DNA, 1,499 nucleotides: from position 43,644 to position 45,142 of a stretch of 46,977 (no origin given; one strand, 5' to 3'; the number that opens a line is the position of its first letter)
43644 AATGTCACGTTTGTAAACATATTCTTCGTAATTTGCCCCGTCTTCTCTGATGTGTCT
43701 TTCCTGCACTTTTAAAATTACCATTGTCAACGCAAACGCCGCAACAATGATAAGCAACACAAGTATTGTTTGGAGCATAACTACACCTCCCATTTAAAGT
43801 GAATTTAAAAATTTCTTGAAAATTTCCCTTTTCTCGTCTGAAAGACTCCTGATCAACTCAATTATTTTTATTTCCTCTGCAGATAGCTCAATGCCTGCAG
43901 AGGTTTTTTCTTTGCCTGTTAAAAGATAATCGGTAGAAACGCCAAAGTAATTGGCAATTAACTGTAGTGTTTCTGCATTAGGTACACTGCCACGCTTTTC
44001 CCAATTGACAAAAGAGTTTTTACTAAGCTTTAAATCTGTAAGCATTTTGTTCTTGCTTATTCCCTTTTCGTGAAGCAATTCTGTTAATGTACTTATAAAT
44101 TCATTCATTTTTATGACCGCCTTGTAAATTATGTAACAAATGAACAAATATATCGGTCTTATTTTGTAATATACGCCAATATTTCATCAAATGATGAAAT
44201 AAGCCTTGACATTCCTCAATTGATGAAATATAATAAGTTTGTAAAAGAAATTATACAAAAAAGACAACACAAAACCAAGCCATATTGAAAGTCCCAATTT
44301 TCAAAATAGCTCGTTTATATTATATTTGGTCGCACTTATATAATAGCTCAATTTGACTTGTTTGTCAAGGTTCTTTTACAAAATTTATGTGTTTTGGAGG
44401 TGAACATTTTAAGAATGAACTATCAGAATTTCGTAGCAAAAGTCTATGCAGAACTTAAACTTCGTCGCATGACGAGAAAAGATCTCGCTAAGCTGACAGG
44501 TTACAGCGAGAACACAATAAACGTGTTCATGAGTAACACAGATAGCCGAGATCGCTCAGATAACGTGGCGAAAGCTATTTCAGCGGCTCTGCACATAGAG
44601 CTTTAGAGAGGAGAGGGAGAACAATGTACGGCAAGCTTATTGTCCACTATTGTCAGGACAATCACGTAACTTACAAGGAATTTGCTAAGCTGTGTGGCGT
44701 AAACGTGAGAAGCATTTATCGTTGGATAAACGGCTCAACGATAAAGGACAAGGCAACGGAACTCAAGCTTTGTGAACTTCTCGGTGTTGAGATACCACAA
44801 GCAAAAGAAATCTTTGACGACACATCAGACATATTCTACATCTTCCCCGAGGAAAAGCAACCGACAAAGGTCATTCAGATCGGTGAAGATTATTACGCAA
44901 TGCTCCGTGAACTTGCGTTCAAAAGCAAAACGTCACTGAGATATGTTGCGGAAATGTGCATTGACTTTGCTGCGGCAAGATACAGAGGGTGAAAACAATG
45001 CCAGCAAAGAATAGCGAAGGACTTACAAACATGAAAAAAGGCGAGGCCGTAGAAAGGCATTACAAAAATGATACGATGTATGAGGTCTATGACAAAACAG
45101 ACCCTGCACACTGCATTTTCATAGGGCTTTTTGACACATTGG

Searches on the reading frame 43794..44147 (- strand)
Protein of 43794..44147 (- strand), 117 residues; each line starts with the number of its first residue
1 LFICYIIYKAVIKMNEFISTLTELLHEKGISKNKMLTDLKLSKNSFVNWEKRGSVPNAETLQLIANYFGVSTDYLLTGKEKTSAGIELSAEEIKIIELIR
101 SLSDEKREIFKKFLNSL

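Call 20: search_protein_families(library=phrogs, proteins=[window:43794-44147:-], max_evalue=0.001)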
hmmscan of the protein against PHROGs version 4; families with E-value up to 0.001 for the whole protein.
window:43794-44147:- (117 aa): 10 families
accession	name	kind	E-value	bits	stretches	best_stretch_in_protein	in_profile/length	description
phrog_8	-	transcription regulation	1.4e-19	71.7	1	13-103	73-150/346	transcriptional regulator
phrog_4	-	transcription regulation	5.8e-12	46.3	1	14-88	134-204/400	transcriptional repressor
phrog_2967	-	transcription regulation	1.5e-11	45.3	1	13-109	7-97/225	transcriptional regulator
phrog_3037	-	transcription regulation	2e-09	38.5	1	13-114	23-108/189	transcriptional repressor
phrog_3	-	transcription regulation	2.2e-07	32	1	12-102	84-173/430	transcriptional repressor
phrog_2328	-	transcription regulation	4.8e-06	27.4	1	19-82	18-81/128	transcriptional repressor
phrog_4836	-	transcription regulation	0.00036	21.2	1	21-86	80-145/194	CII-like regulator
phrog_2439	-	transcription regulation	0.00052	20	1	20-101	11-93/367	transcriptional regulator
phrog_18248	-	transcription regulation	0.0007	19.8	1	20-83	6-67/264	transcriptional regulator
phrog_1994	-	DNA, RNA and nucleotide metabolism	0.00094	20.1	0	20-81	3-64/170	DNA binding protein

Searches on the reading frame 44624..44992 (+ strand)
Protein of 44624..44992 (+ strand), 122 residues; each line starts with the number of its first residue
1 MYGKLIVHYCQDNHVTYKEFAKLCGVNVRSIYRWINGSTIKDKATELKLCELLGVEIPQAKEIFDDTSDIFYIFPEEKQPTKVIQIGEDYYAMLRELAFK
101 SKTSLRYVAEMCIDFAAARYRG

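Call 20: search_protein_families(library=phrogs, proteins=[window:44624-44992:+], max_evalue=0.001)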
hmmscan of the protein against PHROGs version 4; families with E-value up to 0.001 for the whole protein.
window:44624-44992:+ (122 aa): 5 families
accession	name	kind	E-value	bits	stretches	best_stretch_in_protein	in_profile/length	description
phrog_3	-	transcription regulation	3.9e-07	31.2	1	11-84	98-167/430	transcriptional repressor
phrog_4779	-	transcription regulation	2e-06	29.2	1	6-46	7-47/98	transcriptional regulator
phrog_8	-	transcription regulation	4.4e-06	27.4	1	13-57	88-212/346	transcriptional regulator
phrog_1558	-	unknown function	0.00054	20.9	0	7-38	129-160/178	-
phrog_575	-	integration and excision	0.00066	20.7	0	12-37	11-36/71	Cox-like excisionase and repressor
